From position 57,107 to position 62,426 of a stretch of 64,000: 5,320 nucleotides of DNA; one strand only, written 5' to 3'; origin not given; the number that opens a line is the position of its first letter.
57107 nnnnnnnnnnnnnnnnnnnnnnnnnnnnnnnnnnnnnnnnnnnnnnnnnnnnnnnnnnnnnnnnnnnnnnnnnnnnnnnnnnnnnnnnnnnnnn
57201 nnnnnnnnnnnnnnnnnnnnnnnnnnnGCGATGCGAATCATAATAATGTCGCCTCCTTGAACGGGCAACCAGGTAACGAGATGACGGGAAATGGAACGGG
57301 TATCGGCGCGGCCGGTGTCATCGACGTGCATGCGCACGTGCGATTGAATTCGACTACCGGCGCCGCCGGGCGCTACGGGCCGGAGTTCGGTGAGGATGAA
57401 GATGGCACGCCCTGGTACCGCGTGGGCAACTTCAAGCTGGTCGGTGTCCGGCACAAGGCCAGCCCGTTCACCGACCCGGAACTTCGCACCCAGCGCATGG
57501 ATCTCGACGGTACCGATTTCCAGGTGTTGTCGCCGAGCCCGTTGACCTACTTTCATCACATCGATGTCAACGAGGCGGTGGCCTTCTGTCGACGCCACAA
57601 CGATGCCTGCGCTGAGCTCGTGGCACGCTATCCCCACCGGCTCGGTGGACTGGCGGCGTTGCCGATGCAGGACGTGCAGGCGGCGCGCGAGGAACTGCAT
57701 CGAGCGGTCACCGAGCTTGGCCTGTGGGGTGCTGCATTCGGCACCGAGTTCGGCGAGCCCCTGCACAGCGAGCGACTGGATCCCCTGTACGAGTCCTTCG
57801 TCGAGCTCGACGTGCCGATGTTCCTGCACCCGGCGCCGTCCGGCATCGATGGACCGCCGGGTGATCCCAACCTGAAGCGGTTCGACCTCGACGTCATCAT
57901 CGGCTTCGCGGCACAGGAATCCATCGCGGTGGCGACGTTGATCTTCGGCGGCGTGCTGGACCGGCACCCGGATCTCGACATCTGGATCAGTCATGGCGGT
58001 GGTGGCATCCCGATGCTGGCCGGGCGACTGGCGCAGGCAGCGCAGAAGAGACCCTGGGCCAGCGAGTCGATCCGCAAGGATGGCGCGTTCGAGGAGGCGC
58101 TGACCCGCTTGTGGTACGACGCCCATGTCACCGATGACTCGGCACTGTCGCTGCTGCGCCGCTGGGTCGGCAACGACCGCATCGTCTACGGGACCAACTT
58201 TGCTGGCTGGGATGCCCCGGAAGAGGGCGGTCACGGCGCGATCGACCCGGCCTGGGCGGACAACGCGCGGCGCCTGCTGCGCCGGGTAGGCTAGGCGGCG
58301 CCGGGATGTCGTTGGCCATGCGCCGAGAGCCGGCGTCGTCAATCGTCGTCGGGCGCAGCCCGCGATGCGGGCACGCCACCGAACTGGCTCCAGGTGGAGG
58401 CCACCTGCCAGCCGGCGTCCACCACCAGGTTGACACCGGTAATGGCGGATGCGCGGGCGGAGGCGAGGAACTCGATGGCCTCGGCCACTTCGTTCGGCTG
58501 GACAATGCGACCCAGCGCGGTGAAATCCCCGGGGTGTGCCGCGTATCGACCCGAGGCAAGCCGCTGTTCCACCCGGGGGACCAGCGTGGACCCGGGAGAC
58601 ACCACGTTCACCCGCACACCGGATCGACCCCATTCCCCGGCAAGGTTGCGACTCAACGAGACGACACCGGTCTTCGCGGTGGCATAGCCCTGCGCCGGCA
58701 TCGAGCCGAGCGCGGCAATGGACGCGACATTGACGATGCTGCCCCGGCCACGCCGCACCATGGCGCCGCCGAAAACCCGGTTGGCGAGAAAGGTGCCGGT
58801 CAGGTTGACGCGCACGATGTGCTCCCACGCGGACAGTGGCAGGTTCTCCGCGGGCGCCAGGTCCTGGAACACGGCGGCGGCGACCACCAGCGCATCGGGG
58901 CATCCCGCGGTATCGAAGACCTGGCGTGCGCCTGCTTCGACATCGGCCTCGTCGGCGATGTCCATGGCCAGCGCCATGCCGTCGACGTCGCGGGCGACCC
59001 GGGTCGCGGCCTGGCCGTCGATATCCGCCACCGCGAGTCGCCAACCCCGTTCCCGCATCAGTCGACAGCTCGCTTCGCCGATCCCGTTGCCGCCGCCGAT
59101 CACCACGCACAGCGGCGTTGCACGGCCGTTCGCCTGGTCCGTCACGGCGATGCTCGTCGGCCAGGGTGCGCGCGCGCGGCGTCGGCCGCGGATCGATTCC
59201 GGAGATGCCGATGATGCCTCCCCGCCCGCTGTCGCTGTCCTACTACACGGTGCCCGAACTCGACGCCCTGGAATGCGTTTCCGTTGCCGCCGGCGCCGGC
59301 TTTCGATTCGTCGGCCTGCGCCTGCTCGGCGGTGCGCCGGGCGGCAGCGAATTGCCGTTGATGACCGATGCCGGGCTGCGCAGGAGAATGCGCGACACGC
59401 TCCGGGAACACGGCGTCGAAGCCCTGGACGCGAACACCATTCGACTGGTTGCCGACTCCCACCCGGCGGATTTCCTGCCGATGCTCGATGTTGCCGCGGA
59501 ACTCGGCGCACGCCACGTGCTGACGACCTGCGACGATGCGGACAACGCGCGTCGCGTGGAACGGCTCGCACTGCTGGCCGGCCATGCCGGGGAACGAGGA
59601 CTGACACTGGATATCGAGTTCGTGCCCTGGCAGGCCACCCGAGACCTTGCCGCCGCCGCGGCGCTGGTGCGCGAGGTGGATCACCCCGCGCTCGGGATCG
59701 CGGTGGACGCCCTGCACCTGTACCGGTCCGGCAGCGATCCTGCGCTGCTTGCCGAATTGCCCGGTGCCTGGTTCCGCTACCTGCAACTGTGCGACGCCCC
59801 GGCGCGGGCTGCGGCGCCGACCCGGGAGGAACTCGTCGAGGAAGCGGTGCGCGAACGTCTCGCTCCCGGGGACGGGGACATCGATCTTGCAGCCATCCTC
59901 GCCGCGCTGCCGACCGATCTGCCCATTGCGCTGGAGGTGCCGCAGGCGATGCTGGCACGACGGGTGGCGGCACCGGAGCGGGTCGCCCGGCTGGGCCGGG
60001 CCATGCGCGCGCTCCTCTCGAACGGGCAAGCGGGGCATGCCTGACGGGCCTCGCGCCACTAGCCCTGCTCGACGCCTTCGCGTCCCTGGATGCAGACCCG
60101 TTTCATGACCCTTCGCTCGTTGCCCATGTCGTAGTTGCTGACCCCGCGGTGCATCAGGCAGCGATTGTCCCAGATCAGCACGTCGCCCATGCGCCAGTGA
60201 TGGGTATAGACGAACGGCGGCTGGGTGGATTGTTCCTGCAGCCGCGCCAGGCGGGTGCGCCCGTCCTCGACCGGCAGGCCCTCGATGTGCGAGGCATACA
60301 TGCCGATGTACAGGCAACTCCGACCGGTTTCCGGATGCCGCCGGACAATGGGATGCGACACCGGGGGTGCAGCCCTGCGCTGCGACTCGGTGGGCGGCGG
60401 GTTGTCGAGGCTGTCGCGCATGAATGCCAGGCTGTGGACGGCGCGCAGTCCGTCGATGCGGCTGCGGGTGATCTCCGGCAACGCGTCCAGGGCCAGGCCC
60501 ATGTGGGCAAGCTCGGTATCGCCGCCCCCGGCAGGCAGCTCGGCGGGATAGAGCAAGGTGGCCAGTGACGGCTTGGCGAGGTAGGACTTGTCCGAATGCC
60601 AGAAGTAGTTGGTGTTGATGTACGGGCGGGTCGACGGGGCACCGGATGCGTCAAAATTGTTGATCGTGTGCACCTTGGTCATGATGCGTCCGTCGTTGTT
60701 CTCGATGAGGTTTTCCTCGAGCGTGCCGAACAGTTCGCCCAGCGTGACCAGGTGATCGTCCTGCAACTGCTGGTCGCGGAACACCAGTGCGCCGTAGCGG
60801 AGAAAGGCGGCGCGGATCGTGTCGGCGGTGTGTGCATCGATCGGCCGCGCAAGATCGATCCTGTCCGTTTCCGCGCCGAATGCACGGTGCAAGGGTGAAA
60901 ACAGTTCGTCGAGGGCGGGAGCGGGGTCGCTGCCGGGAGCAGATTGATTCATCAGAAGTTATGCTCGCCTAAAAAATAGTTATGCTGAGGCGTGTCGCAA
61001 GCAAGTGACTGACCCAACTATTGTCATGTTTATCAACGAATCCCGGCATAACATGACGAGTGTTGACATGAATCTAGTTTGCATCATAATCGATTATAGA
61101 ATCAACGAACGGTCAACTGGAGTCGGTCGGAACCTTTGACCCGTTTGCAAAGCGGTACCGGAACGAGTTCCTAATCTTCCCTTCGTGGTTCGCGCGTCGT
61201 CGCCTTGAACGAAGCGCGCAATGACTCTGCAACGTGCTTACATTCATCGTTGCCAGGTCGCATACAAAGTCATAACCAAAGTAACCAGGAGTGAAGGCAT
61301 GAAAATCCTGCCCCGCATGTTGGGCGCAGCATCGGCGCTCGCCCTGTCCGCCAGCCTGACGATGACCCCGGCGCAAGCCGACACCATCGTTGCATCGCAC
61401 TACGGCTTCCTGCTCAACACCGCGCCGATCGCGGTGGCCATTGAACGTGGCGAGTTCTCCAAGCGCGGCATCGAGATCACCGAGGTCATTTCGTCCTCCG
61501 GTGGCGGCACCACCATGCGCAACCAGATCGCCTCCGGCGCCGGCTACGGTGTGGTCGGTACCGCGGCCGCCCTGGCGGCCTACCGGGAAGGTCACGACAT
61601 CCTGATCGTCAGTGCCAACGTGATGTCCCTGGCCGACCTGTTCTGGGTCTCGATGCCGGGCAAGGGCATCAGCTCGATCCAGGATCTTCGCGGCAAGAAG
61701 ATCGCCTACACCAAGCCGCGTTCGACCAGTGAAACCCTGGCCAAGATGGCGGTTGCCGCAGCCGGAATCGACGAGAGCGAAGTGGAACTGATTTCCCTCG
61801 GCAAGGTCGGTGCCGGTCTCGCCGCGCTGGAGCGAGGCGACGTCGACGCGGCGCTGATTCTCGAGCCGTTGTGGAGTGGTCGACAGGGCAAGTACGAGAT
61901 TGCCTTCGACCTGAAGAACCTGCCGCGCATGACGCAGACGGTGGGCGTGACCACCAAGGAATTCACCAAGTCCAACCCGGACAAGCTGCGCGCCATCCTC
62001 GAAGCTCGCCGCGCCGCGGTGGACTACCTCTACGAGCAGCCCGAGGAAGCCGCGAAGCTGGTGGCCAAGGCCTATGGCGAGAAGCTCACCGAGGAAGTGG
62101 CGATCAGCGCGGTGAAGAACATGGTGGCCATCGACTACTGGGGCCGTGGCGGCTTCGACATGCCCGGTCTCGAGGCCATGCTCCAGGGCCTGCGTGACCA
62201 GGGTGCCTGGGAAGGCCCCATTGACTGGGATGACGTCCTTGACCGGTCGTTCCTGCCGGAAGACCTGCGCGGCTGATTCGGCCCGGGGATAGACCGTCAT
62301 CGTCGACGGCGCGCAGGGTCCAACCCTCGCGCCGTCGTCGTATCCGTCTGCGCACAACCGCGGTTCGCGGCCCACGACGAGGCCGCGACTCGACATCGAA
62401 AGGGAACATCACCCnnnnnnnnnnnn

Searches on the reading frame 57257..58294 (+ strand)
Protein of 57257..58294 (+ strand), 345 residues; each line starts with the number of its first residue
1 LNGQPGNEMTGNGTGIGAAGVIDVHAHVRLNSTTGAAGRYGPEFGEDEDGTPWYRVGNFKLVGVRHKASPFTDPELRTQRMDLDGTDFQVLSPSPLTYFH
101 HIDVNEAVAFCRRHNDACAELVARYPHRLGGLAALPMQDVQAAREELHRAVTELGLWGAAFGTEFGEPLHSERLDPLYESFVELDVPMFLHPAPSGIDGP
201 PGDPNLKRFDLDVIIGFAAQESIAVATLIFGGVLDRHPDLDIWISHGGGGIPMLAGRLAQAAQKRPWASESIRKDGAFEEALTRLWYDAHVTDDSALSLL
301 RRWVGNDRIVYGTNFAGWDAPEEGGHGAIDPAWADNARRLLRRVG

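Call 25: search_protein_families(library=pfam, proteins=[window:57257-58294:+])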
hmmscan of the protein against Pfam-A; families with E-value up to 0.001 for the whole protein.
window:57257-58294:+ (345 aa): 1 family
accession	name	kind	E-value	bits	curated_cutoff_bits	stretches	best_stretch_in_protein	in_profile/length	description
PF04909.20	Amidohydro_2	-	1.2e-30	107.7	26.4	1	22-322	1-254/289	Amidohydrolase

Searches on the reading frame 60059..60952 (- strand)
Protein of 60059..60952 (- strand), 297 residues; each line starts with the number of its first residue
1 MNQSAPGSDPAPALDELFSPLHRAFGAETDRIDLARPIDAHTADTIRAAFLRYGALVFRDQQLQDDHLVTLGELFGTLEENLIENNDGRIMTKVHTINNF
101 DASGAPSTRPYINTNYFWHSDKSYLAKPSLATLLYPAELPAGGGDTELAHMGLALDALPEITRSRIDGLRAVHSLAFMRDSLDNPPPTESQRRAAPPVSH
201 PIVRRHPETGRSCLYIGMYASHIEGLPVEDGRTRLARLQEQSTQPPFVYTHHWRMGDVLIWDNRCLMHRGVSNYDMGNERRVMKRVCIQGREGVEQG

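Call 25: search_protein_families(library=pfam, proteins=[window:60059-60952:-])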
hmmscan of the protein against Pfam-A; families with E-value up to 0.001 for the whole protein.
window:60059-60952:- (297 aa): 1 family
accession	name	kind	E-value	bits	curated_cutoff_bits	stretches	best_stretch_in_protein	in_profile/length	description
PF02668.22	TauD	-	8.5e-60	203.3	27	1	19-286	3-266/267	Taurine catabolism dioxygenase TauD, TfdA family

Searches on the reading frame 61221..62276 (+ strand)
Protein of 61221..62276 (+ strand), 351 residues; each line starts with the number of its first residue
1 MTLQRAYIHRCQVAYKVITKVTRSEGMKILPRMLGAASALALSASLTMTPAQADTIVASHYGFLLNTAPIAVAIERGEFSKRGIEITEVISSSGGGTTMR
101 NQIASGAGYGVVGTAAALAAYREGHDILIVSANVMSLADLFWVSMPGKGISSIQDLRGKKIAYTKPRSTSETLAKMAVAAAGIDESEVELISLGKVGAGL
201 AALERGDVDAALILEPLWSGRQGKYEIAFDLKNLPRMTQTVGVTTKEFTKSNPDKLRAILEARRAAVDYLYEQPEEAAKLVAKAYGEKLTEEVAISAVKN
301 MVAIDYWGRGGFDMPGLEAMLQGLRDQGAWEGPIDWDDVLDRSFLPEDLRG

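Call 25: search_protein_families(library=pfam, proteins=[window:61221-62276:+])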
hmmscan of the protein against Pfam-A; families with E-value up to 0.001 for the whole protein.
window:61221-62276:+ (351 aa): 4 families
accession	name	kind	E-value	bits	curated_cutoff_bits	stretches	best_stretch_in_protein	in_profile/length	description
PF09084.16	NMT1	-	9.4e-26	91.5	20.5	1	66-277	3-216/216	NMT1/THI5 like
PF13379.11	NMT1_2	-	9e-18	65.4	24.7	1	61-281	12-248/252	NMT1-like family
PF12974.12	Phosphonate-bd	-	6.1e-07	29.5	27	1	146-218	93-167/242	ABC transporter, phosphonate, periplasmic substrate-binding protein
PF16868.10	NMT1_3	-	0.00048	20.3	27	0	142-214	95-167/289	NMT1-like family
